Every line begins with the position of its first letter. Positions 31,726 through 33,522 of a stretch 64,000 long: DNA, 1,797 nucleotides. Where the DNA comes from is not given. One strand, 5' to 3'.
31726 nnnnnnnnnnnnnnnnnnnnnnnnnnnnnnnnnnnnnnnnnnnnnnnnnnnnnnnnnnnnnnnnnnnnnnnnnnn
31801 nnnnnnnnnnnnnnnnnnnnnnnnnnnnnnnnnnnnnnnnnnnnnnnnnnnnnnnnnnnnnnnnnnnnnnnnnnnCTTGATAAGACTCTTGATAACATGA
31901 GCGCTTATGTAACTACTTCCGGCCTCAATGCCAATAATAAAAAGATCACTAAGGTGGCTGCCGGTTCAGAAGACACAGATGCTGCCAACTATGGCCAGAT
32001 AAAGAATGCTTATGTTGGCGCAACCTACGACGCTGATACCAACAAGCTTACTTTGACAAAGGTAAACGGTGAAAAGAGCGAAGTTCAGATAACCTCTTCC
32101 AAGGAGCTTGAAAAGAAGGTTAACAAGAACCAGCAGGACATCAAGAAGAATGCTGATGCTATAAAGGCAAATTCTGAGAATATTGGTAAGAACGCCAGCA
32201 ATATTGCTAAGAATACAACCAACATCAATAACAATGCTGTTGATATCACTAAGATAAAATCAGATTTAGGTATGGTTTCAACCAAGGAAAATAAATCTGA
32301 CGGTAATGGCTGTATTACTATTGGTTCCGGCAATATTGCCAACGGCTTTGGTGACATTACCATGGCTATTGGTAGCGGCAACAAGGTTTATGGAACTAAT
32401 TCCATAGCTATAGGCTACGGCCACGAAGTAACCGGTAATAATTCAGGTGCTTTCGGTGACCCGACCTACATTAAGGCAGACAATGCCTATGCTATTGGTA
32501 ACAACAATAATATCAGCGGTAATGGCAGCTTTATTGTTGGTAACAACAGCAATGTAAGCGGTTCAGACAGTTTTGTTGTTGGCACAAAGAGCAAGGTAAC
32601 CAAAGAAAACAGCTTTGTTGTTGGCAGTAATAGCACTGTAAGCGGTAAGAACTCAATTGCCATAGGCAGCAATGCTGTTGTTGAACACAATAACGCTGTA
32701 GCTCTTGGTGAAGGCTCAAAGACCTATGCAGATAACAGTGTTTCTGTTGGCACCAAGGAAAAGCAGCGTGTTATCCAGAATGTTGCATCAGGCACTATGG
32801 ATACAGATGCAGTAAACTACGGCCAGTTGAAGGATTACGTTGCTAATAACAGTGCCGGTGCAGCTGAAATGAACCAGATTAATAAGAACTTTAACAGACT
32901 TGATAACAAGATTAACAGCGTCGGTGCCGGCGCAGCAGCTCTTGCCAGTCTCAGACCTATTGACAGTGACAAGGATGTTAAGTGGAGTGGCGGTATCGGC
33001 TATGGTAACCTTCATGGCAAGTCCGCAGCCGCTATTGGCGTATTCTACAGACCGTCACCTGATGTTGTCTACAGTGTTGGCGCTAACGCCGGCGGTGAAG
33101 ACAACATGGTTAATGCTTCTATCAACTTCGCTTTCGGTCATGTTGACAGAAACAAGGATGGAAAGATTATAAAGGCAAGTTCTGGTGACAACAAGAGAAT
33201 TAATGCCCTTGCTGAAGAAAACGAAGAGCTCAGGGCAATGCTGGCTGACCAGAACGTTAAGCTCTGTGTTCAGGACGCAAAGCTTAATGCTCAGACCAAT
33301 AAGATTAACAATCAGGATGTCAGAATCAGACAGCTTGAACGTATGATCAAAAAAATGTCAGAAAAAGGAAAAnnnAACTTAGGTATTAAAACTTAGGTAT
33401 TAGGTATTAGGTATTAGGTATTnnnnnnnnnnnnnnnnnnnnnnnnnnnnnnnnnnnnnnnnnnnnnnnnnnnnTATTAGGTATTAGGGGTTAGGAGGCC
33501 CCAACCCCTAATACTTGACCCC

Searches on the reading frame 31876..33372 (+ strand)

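Call 58: search_protein_families(library=pfam, proteins=[window:31876-33372:+], max_evalue=0.001)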
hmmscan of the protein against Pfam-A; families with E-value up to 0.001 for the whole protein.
window:31876-33372:+ (499 aa): 4 families
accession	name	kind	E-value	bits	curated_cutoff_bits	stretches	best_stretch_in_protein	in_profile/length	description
PF05662.19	YadA_stalk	-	3.9e-11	43.6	28.4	2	300-338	2-40/43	Coiled stalk of trimeric autotransporter adhesin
PF05658.19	YadA_head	-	1.5e-10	41.6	25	2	242-267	2-27/27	YadA head domain repeat (2 copies)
PF21300.2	LbR_Ice_bind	-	2.3e-06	28.1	30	1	201-276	19-95/97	Grass antifreeze beta roll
PF03895.21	YadA_anchor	-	2.7e-06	27.8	22.7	1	367-420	6-60/60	YadA-like membrane anchor domain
